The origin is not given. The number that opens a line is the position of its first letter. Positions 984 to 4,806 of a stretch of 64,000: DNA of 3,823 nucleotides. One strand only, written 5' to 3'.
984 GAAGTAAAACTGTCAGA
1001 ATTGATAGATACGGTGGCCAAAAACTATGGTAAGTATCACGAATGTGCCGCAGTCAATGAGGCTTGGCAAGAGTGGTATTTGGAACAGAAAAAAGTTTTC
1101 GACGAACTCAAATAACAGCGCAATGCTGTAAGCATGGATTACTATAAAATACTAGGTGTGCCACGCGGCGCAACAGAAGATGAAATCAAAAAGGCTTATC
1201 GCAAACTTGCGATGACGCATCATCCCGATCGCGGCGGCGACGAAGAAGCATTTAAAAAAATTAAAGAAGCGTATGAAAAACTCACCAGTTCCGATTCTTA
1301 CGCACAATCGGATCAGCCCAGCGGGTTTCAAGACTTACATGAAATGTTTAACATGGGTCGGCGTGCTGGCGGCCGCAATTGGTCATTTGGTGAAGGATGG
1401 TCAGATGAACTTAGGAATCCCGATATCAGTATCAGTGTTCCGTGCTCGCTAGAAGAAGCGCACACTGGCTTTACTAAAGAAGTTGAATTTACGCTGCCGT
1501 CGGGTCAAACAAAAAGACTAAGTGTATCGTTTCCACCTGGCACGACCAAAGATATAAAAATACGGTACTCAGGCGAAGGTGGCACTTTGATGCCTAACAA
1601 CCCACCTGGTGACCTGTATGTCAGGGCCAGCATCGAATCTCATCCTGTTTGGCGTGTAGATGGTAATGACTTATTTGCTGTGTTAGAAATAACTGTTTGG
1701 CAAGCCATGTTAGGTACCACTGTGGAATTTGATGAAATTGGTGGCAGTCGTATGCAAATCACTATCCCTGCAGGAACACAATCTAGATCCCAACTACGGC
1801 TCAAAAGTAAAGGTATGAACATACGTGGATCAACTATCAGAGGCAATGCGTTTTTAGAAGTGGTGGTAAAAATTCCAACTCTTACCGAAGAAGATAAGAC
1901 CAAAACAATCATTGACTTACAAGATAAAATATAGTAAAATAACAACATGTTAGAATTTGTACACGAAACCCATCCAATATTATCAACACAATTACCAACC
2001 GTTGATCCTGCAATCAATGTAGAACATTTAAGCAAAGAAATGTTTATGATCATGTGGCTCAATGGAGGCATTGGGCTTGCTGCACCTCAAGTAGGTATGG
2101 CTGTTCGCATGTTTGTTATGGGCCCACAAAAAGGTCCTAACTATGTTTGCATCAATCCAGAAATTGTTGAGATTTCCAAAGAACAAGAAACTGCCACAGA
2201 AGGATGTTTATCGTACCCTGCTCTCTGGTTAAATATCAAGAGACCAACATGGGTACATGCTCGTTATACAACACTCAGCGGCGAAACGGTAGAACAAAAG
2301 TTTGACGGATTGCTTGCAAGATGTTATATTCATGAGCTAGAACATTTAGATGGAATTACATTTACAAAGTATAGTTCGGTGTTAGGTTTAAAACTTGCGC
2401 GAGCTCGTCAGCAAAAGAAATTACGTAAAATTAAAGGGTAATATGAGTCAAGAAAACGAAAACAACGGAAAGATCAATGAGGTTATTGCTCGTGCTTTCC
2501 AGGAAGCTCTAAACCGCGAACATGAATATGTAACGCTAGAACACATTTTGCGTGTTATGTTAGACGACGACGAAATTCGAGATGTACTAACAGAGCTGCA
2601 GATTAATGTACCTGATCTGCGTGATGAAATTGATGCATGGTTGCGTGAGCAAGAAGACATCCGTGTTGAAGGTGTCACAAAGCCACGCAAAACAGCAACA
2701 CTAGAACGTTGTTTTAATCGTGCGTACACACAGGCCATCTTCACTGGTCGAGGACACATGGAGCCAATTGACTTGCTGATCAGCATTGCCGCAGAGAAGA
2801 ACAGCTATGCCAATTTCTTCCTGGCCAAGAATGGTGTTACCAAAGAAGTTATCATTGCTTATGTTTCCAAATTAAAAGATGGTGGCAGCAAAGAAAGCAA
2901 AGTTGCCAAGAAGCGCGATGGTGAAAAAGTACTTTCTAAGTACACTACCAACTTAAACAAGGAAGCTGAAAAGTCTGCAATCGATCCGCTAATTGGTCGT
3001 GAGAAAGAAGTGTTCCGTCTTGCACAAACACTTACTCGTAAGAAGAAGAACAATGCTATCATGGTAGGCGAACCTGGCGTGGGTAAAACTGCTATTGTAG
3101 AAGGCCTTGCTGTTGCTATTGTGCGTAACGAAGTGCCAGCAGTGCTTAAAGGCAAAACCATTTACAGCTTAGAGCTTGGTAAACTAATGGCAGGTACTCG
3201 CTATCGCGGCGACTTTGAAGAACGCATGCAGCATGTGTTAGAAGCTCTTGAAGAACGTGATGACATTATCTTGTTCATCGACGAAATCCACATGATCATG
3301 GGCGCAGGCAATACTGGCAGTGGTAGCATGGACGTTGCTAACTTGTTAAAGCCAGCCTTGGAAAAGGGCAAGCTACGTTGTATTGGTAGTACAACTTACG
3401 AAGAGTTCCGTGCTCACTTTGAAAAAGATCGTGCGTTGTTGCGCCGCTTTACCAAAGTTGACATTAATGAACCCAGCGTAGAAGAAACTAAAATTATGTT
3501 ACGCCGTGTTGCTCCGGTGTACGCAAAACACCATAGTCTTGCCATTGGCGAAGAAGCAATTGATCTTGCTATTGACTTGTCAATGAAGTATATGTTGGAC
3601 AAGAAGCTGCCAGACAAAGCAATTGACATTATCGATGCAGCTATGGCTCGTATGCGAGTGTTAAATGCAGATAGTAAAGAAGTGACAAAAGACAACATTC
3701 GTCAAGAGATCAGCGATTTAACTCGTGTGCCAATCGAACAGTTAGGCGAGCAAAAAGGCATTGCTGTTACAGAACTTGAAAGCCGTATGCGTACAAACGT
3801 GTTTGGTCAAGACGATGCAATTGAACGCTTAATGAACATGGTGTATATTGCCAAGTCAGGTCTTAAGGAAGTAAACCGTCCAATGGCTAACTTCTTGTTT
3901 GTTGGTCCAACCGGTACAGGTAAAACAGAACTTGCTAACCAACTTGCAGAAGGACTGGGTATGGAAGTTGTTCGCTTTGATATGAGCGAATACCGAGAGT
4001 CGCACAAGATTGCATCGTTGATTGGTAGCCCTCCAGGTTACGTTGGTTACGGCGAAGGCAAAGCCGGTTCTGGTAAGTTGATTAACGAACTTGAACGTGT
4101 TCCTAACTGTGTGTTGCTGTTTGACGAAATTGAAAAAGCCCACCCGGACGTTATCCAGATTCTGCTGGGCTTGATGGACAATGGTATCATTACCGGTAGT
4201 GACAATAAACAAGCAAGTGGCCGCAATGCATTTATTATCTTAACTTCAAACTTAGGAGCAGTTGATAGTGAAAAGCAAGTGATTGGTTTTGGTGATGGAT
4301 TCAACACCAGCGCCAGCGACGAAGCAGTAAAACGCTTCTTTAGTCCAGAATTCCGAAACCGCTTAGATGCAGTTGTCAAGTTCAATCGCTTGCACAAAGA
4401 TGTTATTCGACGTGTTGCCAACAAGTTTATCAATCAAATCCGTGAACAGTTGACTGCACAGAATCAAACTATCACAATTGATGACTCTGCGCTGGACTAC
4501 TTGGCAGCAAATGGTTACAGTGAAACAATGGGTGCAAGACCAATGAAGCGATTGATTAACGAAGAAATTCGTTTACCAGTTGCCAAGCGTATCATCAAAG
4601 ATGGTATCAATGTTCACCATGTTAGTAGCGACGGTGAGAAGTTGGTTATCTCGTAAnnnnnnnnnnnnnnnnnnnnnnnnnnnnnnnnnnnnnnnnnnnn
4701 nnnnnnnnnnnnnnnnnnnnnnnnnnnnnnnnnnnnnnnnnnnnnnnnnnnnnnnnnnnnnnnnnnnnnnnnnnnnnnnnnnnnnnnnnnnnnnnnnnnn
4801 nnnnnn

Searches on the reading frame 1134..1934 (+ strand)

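Call 61: search_protein_families(library=phrogs, proteins=[window:1134-1934:+], max_evalue=0.0001)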
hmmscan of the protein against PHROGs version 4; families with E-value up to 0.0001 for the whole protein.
window:1134-1934:+ (266 aa): 8 families
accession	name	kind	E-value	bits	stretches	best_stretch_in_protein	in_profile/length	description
phrog_14336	-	unknown function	6.5e-46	158.3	2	126-261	211-344/363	-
phrog_13942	-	unknown function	6.8e-13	49.6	1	5-58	19-72/336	-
phrog_9210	-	unknown function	1.2e-09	39.1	1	4-52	152-201/204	-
phrog_31004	-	unknown function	2.8e-09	38.5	1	1-56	1-60/156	-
phrog_15863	-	unknown function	1.6e-08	35.3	1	14-52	155-195/312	-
phrog_2778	-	unknown function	2.5e-07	31.7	1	2-52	36-88/239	-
phrog_7739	-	unknown function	1.2e-05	24.9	1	4-57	12-65/565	-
phrog_11153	-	unknown function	3.7e-05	24.5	1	3-39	7-43/337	-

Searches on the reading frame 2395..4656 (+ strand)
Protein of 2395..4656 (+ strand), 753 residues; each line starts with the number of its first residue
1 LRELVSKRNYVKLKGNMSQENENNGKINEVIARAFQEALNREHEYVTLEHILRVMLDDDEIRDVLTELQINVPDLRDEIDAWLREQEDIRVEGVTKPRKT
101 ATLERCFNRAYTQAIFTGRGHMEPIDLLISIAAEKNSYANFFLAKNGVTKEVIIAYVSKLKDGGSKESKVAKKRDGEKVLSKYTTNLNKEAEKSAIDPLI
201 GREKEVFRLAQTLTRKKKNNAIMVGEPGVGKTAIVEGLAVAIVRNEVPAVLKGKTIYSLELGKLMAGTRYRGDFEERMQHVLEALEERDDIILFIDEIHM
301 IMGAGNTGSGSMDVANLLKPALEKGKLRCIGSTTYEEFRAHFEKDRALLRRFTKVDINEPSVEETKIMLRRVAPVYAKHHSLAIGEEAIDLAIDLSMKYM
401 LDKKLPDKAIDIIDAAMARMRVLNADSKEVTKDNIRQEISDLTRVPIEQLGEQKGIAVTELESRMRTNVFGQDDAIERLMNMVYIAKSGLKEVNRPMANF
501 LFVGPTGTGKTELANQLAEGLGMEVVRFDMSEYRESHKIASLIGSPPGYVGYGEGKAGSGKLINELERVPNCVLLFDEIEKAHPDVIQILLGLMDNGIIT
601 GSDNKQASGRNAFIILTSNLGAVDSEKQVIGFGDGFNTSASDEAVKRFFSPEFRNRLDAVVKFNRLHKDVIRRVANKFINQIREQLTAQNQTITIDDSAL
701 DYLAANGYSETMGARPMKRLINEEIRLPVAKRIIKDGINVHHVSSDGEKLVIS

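Call 18: search_protein_families(library=phrogs, proteins=[window:2395-4656:+], max_evalue=0.001)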
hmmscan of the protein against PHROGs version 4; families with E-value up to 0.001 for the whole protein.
window:2395-4656:+ (753 aa): 25 families
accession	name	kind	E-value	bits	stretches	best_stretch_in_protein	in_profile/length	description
phrog_4871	-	other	5.7e-242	806.4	1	20-740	5-739/764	ATP-dependent protease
phrog_4339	-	unknown function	5.7e-16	59.7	2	498-535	52-89/552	-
phrog_249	-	moron, auxiliary metabolic gene and host takeover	1.1e-14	55.6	1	492-604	123-224/380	porphyrin biosynthesis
phrog_3757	-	unknown function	3e-13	50.9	2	493-531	122-160/367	-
phrog_168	-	DNA, RNA and nucleotide metabolism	7.6e-13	49.8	1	497-703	42-224/314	clamp loader of DNA polymerase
phrog_15585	-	unknown function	1.1e-12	48.1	1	400-585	258-431/793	-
phrog_10401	-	other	2.1e-12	47.6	2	499-581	462-529/667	ATPase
phrog_5846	-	DNA, RNA and nucleotide metabolism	8.5e-12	46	1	198-395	17-187/380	clamp loader of DNA polymerase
phrog_8638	-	unknown function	2.4e-09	37.3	1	500-586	308-380/568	-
phrog_3277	-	DNA, RNA and nucleotide metabolism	1.8e-08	35.4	1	211-298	3-87/168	DnaC-like helicase loader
phrog_2107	-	other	4.5e-08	34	0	499-533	5-39/201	thymidylate kinase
phrog_11838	-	DNA, RNA and nucleotide metabolism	5.8e-08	33.3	1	469-542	19-85/420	clamp loader of DNA polymerase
phrog_19600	-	other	2.4e-07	30.9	0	167-256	31-119/447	ATPase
phrog_16448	-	other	5.7e-07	29.2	0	499-601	451-546/680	ATPase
phrog_9172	-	unknown function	1.1e-06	28.8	0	496-530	106-140/509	-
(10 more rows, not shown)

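Call 19: search_dna_similar(query=window:2395-4656:+, collection=phages, mode=protein, max_rows=15)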
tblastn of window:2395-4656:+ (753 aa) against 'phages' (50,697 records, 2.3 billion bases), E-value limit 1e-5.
Records with a match: 198; places in all: 200; records where one place covers at least 80% of the query: 99.
Best place of each record, by identity: <60% 198.
By first word of the organism name: Bacteriophage 55; Escherichia 33; Listeria 22; Pseudomonas 11; Klebsiella 11; Salmonella 10; Erwinia 8; Vibrio 7; Acinetobacter 6; Enterococcus 6; and 11 more.
By host as written in the record: - 79; Listeria monocytogenes 22; Escherichia coli 10; Pseudomonas aeruginosa PAO1 5; Klebsiella pneumoniae 5; Staphylococcus aureus 5; Salmonella enterica subsp. enterica serovar Typhimurium 4; Pseudomonas aeruginosa 3; and 46 more.
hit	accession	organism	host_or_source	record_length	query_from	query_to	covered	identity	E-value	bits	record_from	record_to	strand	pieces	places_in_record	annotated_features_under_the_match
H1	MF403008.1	Agrobacterium phage Atu_ph07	Agrobacterium tumefaciens C58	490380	23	748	96%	42.6%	0e+0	585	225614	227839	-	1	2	ATP-dependent Clp protease ATP-binding subunit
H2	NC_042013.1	Agrobacterium phage Atu_ph07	Agrobacterium tumefaciens C58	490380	23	748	96%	42.6%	0e+0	585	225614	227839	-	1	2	ATP-dependent protease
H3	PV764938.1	Sinorhizobium phage Phosso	Sinohrizobium meliloti NRRL L-50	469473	23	734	95%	43.0%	0e+0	594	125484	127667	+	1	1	ATPase domain-containing Clp family protein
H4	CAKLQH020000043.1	Acinetobacter phage MD-2021a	not known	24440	34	734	93%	42.8%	4e-175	563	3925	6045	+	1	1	clpA: ATP-dependent Clp protease ATP-binding subunit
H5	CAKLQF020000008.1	Acinetobacter phage MD-2021a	not known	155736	34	734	93%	42.8%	4e-175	563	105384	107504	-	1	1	clpA: ATP-dependent Clp protease ATP-binding subunit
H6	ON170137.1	Ralstonia phage YO084_1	Ralstonia solanacearum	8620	34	734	93%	42.1%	1e-166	538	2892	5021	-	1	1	record has no annotation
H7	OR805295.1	Pseudomonas phage Paride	Pseudomonas aeruginosa PAO1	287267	22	734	95%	40.4%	6e-163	528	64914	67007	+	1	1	ATP-dependent protease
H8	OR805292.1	Pseudomonas phage Cassandra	Pseudomonas aeruginosa PAO1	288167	22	734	95%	40.4%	6e-163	528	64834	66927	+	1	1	ATP-dependent protease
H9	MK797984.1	Pseudomonas phage vB_PaeM_PA5oct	-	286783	22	734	95%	40.4%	6e-163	528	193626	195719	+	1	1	ATP-dependent Clp protease ATP-binding subunit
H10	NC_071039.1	Pseudomonas phage vB_PaeM_PA5oct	-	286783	22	734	95%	40.4%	6e-163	528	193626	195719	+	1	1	porphyrin biosynthesis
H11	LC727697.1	Pseudomonas phage sp. 30-2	Pseudomonas aeruginosa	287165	22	734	95%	40.4%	6e-163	528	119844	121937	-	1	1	ATP-dependent Clp protease ATP-binding subunit ClpA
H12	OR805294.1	Pseudomonas phage Ettore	Pseudomonas aeruginosa PAO1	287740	22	734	95%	40.4%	6e-163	528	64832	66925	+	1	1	ATP-dependent protease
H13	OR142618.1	Pseudomonas phage Callisto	Pseudomonas aeruginosa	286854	22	734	95%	40.4%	6e-163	528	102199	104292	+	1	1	clpA: ATP-dependent Clp protease ATP-binding subunit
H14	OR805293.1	Pseudomonas phage Deifobo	Pseudomonas aeruginosa PAO1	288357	22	734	95%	40.4%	6e-163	528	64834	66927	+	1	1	ATP-dependent protease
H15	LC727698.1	Pseudomonas phage sp. 30-3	Pseudomonas aeruginosa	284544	22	734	95%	40.4%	2e-162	526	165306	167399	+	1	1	ATP-dependent Clp protease ATP-binding subunit ClpA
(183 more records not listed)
